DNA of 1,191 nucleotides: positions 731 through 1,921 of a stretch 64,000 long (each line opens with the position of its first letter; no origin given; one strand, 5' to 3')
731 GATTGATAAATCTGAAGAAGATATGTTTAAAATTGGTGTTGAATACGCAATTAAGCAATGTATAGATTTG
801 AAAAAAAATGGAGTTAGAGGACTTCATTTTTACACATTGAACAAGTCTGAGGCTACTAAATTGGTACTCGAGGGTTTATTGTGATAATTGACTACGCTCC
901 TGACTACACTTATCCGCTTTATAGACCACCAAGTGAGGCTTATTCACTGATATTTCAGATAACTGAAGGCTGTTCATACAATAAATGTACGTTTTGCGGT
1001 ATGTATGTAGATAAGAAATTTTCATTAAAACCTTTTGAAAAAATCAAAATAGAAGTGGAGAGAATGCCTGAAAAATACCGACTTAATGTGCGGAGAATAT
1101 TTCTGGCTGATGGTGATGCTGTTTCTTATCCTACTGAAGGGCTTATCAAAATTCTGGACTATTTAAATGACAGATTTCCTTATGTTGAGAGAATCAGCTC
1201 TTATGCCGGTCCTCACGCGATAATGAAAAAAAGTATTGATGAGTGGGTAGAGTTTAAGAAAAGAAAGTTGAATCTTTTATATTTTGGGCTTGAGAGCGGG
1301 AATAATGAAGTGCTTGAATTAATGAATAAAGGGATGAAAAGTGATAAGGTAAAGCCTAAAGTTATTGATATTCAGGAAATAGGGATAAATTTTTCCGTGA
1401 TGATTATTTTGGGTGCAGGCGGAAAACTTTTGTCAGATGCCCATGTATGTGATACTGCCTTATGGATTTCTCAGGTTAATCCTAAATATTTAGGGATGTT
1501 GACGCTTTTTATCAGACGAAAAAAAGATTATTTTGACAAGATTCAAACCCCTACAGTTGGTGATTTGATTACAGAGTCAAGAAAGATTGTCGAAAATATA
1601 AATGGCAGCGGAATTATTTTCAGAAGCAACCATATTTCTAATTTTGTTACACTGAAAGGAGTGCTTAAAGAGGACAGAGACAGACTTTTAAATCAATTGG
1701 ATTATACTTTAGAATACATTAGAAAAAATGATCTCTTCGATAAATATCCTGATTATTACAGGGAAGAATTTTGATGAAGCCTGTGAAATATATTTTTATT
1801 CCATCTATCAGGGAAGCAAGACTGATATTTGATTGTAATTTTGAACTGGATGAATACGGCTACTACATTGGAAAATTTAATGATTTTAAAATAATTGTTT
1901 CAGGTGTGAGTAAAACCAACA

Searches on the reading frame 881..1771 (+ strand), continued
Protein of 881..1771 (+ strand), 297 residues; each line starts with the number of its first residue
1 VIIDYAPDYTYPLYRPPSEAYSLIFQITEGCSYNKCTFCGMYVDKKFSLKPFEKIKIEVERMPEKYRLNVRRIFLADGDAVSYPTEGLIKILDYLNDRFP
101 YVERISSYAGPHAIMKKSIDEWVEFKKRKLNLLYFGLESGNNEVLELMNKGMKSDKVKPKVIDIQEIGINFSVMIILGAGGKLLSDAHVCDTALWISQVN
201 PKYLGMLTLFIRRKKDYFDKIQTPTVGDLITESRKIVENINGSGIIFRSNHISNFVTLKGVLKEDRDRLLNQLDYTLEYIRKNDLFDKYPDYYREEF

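Call 68: search_solved_structures(query=A1, max_evalue=0.1, show_alignments=2)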
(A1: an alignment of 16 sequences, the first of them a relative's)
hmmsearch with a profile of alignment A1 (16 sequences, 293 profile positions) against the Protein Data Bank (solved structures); distinct sequences matched with E-value up to 0.1: 5.
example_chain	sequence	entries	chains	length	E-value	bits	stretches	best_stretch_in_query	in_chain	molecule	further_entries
9ccb_A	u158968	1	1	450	7.5e-08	34.9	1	21-181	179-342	Radical SAM core domain-containing protein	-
2qgq_A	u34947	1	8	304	0.00015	24.1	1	22-180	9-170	Protein TM_1862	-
4jc0_A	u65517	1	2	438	0.00028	23.2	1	22-179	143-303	Ribosomal protein S12 methylthiotransferase RimO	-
5ul2_A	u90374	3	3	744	0.0022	20.3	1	19-172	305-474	OxsB protein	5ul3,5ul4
1olt_A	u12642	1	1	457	0.051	15.8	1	28-203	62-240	OXYGEN-INDEPENDENT COPROPORPHYRINOGEN III OXIDASE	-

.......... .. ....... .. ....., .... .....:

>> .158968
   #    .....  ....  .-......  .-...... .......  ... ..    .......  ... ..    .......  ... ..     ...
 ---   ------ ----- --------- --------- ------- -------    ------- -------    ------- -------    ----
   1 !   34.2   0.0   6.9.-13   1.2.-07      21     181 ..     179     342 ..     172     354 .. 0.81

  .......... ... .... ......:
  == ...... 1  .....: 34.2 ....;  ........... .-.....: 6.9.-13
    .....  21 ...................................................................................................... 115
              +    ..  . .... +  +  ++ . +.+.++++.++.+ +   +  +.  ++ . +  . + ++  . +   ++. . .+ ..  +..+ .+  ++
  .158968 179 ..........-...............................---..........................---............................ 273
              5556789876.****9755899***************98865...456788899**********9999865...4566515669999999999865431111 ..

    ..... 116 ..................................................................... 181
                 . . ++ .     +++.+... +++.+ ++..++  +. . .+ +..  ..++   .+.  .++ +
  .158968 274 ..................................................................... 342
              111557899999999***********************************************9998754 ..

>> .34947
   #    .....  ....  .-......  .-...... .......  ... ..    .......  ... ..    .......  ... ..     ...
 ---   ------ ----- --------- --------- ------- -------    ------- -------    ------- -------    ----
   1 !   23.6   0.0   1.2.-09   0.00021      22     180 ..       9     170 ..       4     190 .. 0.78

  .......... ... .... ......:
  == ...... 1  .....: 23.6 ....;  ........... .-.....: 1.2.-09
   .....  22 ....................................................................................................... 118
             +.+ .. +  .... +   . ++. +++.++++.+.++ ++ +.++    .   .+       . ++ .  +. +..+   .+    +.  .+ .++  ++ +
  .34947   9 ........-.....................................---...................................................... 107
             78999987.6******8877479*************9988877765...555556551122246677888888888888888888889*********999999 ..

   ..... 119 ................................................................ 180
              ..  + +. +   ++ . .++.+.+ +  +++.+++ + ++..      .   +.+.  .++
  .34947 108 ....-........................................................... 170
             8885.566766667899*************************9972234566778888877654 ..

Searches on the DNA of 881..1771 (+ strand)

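Call 47: search_rna_families(source=L001, start=8400, end=11900, threshold=evalue, max_evalue=1)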
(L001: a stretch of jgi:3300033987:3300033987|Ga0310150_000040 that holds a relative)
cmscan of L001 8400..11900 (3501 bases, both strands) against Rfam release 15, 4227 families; matches with E-value up to 1: 0.
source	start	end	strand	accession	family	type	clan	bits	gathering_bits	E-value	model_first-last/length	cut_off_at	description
